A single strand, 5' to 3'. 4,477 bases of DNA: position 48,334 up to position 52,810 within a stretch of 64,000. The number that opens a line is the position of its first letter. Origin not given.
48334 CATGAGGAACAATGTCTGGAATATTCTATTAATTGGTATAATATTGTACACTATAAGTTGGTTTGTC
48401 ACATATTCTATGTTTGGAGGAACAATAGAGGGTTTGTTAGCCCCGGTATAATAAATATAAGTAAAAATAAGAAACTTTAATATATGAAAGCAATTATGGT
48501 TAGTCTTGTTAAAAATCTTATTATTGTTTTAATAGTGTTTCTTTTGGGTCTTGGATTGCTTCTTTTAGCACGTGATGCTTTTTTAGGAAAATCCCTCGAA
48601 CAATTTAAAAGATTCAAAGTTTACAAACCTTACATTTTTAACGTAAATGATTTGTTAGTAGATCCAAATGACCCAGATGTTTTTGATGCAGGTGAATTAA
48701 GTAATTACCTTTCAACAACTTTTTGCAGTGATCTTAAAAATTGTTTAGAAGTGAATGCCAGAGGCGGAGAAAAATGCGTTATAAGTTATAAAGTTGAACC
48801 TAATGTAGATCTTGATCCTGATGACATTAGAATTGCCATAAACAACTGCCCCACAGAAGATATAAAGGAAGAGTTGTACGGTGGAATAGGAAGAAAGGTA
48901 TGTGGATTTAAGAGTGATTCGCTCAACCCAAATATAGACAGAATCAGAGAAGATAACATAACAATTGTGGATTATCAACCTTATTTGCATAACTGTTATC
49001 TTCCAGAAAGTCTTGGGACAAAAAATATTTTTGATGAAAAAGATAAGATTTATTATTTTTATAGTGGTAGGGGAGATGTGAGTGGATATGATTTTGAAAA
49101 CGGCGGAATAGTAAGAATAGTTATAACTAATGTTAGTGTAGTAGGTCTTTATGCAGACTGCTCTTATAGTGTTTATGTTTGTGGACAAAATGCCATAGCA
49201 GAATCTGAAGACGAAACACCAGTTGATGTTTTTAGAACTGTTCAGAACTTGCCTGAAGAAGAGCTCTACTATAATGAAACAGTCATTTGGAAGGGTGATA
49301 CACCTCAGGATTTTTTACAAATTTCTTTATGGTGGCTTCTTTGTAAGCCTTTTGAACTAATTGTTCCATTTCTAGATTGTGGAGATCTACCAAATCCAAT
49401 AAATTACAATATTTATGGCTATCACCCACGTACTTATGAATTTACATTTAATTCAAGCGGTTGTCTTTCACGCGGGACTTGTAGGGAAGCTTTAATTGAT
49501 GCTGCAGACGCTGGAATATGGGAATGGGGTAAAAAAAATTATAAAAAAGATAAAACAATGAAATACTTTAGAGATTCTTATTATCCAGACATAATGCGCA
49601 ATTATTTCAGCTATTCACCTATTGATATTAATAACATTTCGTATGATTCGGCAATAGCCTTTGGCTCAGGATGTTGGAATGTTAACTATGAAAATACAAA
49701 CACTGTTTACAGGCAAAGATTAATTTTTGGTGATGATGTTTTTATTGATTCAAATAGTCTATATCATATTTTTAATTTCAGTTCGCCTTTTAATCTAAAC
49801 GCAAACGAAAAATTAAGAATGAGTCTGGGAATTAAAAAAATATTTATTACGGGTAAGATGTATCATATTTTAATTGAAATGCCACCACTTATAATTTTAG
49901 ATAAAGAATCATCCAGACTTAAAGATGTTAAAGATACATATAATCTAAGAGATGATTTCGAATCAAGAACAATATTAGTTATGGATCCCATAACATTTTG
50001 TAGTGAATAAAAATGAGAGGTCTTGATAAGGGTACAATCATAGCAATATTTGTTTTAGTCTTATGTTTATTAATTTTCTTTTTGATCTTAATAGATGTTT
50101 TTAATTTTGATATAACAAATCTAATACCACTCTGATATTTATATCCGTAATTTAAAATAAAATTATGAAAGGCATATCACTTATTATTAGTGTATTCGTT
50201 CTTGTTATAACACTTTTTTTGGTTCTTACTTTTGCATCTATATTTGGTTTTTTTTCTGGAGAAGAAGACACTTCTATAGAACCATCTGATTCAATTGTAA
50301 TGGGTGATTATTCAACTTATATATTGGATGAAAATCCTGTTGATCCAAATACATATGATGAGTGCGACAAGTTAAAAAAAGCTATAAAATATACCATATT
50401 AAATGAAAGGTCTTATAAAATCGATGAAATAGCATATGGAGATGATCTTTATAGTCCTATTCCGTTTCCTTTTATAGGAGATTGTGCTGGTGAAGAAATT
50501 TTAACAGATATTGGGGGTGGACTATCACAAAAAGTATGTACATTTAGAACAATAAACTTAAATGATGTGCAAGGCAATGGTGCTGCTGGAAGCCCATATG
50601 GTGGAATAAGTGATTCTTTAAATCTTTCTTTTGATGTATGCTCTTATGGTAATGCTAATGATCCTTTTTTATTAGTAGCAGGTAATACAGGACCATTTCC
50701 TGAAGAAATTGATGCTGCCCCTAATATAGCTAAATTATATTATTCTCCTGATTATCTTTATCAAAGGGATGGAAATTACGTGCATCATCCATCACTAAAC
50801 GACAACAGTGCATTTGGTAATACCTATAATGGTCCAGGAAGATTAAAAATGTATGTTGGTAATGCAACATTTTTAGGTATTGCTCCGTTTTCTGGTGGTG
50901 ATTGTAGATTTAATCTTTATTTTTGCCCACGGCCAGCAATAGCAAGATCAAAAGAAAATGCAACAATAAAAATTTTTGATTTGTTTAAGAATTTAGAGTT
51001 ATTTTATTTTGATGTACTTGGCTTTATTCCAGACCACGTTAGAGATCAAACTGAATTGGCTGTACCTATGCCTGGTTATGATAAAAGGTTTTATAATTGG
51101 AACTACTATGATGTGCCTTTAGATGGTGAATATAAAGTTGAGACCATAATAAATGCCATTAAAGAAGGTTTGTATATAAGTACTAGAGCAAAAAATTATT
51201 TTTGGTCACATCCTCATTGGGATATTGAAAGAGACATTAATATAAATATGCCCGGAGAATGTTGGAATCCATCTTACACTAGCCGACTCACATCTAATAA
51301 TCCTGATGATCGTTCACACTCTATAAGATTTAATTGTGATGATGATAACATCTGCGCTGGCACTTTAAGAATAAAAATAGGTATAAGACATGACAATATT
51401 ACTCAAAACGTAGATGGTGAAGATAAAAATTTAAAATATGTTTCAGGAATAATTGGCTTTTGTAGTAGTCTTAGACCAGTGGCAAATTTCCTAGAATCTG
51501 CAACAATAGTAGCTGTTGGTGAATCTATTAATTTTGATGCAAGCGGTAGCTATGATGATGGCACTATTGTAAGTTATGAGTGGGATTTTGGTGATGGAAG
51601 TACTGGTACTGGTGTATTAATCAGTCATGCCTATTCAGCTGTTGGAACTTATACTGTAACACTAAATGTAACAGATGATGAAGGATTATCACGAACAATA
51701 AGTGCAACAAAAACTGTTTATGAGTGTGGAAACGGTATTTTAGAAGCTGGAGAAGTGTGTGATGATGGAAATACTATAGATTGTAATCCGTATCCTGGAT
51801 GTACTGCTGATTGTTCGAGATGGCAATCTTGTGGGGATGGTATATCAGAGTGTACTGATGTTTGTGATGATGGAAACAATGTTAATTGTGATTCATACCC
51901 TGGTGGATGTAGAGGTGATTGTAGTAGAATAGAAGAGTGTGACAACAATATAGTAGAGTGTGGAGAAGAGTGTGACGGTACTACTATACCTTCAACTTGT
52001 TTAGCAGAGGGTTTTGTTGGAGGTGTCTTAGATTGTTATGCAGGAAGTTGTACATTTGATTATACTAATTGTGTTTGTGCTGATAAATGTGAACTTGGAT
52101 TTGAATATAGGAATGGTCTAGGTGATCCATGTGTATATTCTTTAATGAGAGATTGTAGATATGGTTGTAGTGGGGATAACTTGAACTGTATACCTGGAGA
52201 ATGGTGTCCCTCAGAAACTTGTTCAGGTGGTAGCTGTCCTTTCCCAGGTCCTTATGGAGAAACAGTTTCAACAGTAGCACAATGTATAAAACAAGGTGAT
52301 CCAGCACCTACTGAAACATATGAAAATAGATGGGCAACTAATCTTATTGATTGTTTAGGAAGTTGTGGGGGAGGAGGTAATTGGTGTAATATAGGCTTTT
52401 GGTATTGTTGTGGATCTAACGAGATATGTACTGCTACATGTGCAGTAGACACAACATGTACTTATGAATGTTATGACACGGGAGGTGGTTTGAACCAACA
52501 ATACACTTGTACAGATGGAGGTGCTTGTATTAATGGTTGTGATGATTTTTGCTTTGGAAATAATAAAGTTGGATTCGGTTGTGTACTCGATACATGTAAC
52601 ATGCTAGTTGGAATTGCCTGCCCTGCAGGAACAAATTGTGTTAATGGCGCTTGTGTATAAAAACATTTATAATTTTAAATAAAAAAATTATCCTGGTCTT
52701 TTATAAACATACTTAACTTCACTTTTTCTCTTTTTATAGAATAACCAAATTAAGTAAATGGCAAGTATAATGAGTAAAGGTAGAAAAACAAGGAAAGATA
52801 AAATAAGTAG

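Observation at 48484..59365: Conserved Cys/acidic signature shared by the four giant proteins defines a paralogous family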

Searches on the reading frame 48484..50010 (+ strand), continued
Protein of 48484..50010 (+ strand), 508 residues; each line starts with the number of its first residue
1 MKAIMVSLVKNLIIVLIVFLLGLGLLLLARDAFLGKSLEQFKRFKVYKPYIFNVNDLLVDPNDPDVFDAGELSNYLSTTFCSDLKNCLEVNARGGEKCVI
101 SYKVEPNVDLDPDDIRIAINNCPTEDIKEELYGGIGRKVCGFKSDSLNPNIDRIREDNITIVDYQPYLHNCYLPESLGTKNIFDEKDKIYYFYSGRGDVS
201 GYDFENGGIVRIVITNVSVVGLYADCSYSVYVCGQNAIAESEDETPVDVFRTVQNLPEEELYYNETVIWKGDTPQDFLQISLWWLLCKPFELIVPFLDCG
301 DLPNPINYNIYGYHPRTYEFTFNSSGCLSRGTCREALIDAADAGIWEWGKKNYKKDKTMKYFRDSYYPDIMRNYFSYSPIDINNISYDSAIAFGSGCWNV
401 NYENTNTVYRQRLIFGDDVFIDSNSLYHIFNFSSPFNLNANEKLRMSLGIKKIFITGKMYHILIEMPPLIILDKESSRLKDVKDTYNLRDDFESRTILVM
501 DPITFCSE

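Call 64: fold_search(model_id=the predicted structure, library=viral)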
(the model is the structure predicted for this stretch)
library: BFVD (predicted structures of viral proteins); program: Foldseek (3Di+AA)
matches with E <= 10: 173; with E <= 0.001: 0
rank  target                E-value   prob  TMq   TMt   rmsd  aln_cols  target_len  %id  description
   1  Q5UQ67                2.8e-01  0.03  0.08  0.11  14.5       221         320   10  Uncharacterized protein R506 [Acanthamoeba polyphaga mimivirus]
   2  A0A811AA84            5.6e-01  0.06  0.06  0.06   9.4        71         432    8  (no name in the UniProt tables at hand)
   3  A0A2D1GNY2            9.2e-01  0.01  0.08  0.14  15.2       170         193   14  Putative phage ssDNA-binding domain-containing protein [Streptomyces phage Scap1]
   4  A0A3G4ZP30            1.0e+00  0.01  0.06  0.03  23.1       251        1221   11  Kinesin motor domain-containing protein [Terrestrivirus sp.]
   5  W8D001                1.1e+00  0.03  0.05  0.03  16.0        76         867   17  YomR [Erwinia phage PhiEaH1]
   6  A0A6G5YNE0            1.1e+00  0.01  0.07  0.11  23.9       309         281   12  (no name in the UniProt tables at hand)
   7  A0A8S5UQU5            1.3e+00  0.02  0.08  0.23  13.8       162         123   10  Uncharacterized protein [Podoviridae sp. ctQyH19]
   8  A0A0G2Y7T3            1.3e+00  0.02  0.07  0.16  16.4       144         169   10  Uncharacterized protein [Acanthamoeba polyphaga mimivirus Kroon]
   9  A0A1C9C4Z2            1.3e+00  0.01  0.06  0.12  17.4       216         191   10  Uncharacterized protein [Heterosigma akashiwo virus 01]
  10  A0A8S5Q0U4            1.4e+00  0.04  0.08  0.09   8.2        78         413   12  Ubiquitin-like protein [CrAss-like virus sp. ctjK323]
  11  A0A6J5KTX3            1.4e+00  0.02  0.08  0.17  14.2       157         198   15  Single-stranded DNA-binding protein [uncultured Caudovirales phage]
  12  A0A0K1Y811            1.4e+00  0.02  0.07  0.10  16.4       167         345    7  (no name in the UniProt tables at hand)
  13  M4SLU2                1.4e+00  0.01  0.06  0.10  12.4       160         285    8  (no name in the UniProt tables at hand)
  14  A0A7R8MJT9            1.5e+00  0.04  0.06  0.16  12.8        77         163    6  Uncharacterized protein [Klebsiella phage vB_KvM-Eowyn]
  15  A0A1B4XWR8            1.5e+00  0.02  0.07  0.15   7.5        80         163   10  Uncharacterized protein [Tenacibaculum phage pT24]
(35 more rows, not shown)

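Call 85: search_protein_families(library=pfam, proteins=[L001:15820-18219:+, L006:16874-19417:+, L007:15517-18255:+, L009:16997-19804:+, L001:18315-20582:+, L006:19509-22226:+, L007:18395-21322:+, L009:19969-22395:+, L006:10001-12856:+, L009:10001-12550:+], max_evalue=0.001)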
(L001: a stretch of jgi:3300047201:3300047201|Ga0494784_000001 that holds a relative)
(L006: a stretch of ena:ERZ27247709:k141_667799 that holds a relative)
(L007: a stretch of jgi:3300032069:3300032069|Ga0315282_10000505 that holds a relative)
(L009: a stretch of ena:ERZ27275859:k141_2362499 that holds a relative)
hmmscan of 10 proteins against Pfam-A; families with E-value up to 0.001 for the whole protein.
L001:15820-18219:+ (799 aa): 0 families

L006:16874-19417:+ (847 aa): 0 families

L007:15517-18255:+ (912 aa): 0 families

L009:16997-19804:+ (935 aa): 0 families

L001:18315-20582:+ (755 aa): 0 families

L006:19509-22226:+ (905 aa): 0 families

L007:18395-21322:+ (975 aa): 0 families

L009:19969-22395:+ (808 aa): 0 families

L006:10001-12856:+ (951 aa): 0 families

L009:10001-12550:+ (849 aa): 0 families
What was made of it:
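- On PilY1/PilC tip adhesins: Four other D orthologues have no Pfam hit at all (call 85).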

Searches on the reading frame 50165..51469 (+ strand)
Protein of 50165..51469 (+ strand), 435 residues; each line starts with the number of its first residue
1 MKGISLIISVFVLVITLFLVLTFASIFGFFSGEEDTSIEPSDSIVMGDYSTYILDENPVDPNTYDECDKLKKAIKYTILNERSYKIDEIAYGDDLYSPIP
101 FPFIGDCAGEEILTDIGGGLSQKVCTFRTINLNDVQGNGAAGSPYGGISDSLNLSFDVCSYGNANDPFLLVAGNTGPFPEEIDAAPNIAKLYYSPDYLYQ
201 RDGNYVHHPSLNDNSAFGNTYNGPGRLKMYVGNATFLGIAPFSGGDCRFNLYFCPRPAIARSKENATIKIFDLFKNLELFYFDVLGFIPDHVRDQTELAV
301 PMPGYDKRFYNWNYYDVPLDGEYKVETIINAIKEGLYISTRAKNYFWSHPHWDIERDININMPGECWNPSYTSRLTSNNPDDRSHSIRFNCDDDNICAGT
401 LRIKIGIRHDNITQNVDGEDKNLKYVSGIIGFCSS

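Call 24: find_homologous_proteins(query=A3, max_evalue=0.001)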
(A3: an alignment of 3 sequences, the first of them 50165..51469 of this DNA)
Query A3 (3 sequences) (435 aa, profile of the alignment): 35 proteins with E <= 0.001 among 7629 candidates.
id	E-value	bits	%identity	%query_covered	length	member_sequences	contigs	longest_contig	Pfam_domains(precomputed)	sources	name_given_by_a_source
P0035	1.3e-74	270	57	89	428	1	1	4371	-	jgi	jgi:hypothetical protein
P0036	6.5e-64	235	49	99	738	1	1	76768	-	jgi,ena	-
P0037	5.1e-60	222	48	99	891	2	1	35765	PF22352.3,PF00801.27,PF13948.12,PF18911.7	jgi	jgi:cysteine-rich repeat protein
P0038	1.2e-59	221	52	100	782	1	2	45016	PF22352.3,PF00801.27,PF18911.7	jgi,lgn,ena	-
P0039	1.9e-59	220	49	96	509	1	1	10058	-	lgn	-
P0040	4.9e-59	219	48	100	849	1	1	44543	-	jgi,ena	-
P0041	9.2e-58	215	51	94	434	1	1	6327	-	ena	-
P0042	1.1e-57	214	47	94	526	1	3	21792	-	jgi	jgi:hypothetical protein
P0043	8.2e-57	212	46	100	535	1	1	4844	-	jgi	jgi:hypothetical protein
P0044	4.8e-56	209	48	100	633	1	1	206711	-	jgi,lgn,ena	-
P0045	5.1e-56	209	48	93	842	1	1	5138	-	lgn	-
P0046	5.3e-55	206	47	100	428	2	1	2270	-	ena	-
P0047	3.0e-54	203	49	100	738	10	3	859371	-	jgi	jgi:hypothetical protein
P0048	1.3e-53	201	45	100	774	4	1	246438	-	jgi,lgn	jgi:hypothetical protein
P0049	1.3e-53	201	48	94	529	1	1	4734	-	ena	-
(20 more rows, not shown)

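Call 79: predict_structure(alignment_id=A6)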
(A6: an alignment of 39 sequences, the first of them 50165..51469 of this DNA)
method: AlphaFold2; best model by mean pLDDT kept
length: 435 residues; sequences in the alignment: 39
mean_pLDDT: 87.9   pTM: 0.86
mean pLDDT of the five models: 87.9, 87.5, 86.8, 84.7, 84.7
residues with pLDDT >= 90: 289; 70-90: 92; 50-70: 45; < 50: 9
segments of 3 or more residues with pLDDT < 50: 30-34
pLDDT, mean of each block of 10 residues (from residue 1): 82 95 69 56 66 96 95 96 96 96 96 93 95 84 73 90 69 82 90 96 90 86 98 82 79 97 95 87 74 92 91 94 97 94 87 95 92 94 94 94 96 67 87 93
secondary structure, 60 per line:
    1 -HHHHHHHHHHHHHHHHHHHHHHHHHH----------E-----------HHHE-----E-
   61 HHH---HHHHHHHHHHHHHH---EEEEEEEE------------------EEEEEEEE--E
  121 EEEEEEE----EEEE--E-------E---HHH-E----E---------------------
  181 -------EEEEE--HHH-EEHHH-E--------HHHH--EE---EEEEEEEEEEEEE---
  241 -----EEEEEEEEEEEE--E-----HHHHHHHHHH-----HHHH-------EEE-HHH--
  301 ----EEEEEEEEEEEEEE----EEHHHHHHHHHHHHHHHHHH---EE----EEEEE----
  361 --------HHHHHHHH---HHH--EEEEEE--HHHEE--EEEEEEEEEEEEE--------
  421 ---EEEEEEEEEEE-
elements in order: H2-27 H67-80 E84-91 E110-117 E120-127 E132-135 E188-192 H214-217 E225-237 E246-257 H266-275 H281-284 E292-294 E305-318 H325-342 E352-356 H369-376 E385-390 E400-412 E424-434
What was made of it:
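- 50165..52660 (+): Paralogue B (831 aa). It starts MKG with a TM helix. The core is aa 1-435 (nt 50165-51469) and the signature block is at nt 50900-50959. A PKD domain lies at aa 437-516 (nt 51473-51712). A Cys-rich repeat region lies at aa 519-831 (nt 51719-52657). AF2 model of the core pLDDT 87.9, pTM 0.86 (call 79).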

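Call 81: fold_search(model_id=the predicted structure, library=pdb)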
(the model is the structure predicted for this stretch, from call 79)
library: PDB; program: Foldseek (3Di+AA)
matches with E <= 10: 134; with E <= 0.001: 0
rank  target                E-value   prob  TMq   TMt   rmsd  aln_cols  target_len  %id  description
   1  9mhl_A                1.3e+00  0.01  0.07  0.11  22.1       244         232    6  The structure of Zcp with zinc bound (released 2025-12-17)
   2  8rxh_Le               2.0e+00  0.04  0.11  0.21  10.9       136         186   10  CRYO-EM STRUCTURE OF LEISHMANIA MAJOR 80S RIBOSOME WITH A/P/E-site tRNA AND mRNA : PARENTAL STRAIN (released 2024-05-15)
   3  4zca_B                2.1e+00  0.04  0.07  0.09   3.6        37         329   14  Eg5 motor domain mutant Y231F (released 2016-06-22)
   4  2ieh_A                2.1e+00  0.04  0.07  0.09   3.6        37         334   14  Crystal structure of human kinesin Eg5 in complex with (R)-mon97, a new monastrol-based inhibitor that binds as (R)-en (released 2007-01-23)
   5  2x7e_A                2.3e+00  0.04  0.07  0.09   3.3        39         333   15  Crystal structure of human kinesin Eg5 in complex with (R)-fluorastrol (released 2010-07-14)
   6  3k3b_B                2.4e+00  0.04  0.07  0.09   3.5        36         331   14  Co-crystal structure of the human kinesin Eg5 with a novel tetrahydro-beta-carboline (released 2009-12-15)
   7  4b7b                  2.4e+00  0.04  0.07  0.09   3.5        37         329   16  Eg5-3 (released 2013-07-31)
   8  4nuq                  2.4e+00  0.01  0.05  0.09   5.9        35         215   11  Crystal structure of mouse N-cadherin EC1-2 W2F (released 2014-09-24)
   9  8jyw_A                2.4e+00  0.01  0.07  0.12  26.9       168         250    6  Cryo-EM structure of the gasdermin pore from Trichoplax adhaerens (released 2024-05-01)
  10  4a28_B                2.5e+00  0.04  0.07  0.09   3.3        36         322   11  Eg5-2 (released 2012-10-31)
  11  1ii6_B                2.5e+00  0.04  0.07  0.09   3.3        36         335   11  Crystal Structure of the Mitotic Kinesin Eg5 in Complex with Mg-ADP. (released 2001-07-18)
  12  3k5e_A                2.5e+00  0.04  0.07  0.09   3.7        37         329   16  The structure of human kinesin-like motor protein Kif11/KSP/Eg5 in complex with ADP and enastrol. (released 2009-10-20)
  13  6trl_A                2.5e+00  0.04  0.07  0.09   3.2        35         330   11  Human Eg5 motor domain mutant Y82F (released 2021-06-30)
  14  3ken                  2.7e+00  0.09  0.07  0.09   2.0        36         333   17  Human Eg5 in complex with S-trityl-L-cysteine (released 2010-03-16)
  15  4as7                  2.7e+00  0.01  0.09  0.11  19.6       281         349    6  Eg5 complex 1 (released 2013-05-15)
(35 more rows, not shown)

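Call 84: search_protein_families(library=pfam, alignment_id=A6, max_evalue=0.001)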
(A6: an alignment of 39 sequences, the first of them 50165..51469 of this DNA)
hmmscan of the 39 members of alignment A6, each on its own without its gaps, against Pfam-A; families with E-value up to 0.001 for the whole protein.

A. member 1, window:50165-51469:+ (435 aa): 0 families

B. families by the number of members that match (of 39 scanned): 6 families
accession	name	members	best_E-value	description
PF18911.6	PKD_4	2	5.9e-26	PKD domain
PF00801.26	PKD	2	3.3e-16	PKD domain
PF22352.2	K319L-like_PKD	2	1.9e-07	K319L-like, PKD domain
PF13948.11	DUF4215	1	3.5e-10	Domain of unknown function (DUF4215)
PF18998.6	Flg_new_2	1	3.3e-05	Divergent InlB B-repeat domain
PF13403.11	Hint_2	1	0.00036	Hint domain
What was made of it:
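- Accessory modules differ between genomes (calls 84, 85).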

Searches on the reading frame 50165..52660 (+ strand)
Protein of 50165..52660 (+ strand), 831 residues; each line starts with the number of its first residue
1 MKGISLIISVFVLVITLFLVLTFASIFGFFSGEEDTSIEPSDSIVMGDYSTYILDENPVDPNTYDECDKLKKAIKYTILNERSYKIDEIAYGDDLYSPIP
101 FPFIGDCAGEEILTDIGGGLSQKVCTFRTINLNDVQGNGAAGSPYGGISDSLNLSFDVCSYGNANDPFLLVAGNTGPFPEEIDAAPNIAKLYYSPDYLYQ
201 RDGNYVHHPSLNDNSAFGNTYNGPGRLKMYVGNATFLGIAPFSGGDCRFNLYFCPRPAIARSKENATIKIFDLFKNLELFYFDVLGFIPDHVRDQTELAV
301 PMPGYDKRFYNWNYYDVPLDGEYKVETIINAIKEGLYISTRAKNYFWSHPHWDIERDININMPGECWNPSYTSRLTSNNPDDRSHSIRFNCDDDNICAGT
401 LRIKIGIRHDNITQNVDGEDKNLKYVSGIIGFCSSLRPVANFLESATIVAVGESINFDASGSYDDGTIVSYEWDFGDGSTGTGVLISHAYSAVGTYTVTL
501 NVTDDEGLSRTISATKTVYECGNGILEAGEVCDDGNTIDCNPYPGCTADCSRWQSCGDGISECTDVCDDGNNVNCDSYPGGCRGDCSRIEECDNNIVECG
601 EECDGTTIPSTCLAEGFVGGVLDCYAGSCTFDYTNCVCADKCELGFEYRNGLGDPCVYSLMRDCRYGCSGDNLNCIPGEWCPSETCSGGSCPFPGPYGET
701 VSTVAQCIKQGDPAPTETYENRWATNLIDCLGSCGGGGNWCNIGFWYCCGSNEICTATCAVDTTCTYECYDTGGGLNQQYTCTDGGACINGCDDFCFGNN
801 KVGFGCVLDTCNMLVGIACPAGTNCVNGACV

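Call 6: search_protein_families(library=pfam, proteins=[window:50165-52660:+], max_evalue=0.01)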
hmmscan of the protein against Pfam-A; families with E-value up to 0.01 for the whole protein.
window:50165-52660:+ (831 aa): 3 families
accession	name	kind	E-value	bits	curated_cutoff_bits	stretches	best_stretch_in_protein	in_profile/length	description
PF18911.6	PKD_4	-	1.1e-23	83.5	27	1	437-516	3-81/85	PKD domain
PF00801.26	PKD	-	5.2e-17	62.1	23.5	1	445-511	7-74/80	PKD domain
PF22352.2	K319L-like_PKD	-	9.4e-06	26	27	1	447-513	6-79/84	K319L-like, PKD domain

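Call 48: search_protein_families(library=ncbifam, proteins=[window:50165-52660:+], max_evalue=0.1)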
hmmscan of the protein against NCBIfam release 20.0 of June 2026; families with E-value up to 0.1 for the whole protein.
window:50165-52660:+ (831 aa): 3 families
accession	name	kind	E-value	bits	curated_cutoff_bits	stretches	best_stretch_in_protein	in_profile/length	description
TIGR00864.1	PCC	subfamily_domain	5.3e-05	19.8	1861.4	1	435-505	1055-1124/2700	polycystin cation channel protein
TIGR02232.1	myxo_disulf_rpt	repeat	6.5e-05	22.6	20.8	1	520-551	3-31/38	cysteine-rich acidic repeat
NF058578.1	CPR_pilus_PamR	equivalog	0.0078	15.1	300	1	480-509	192-229/297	pilus system RbmA-like protein PamR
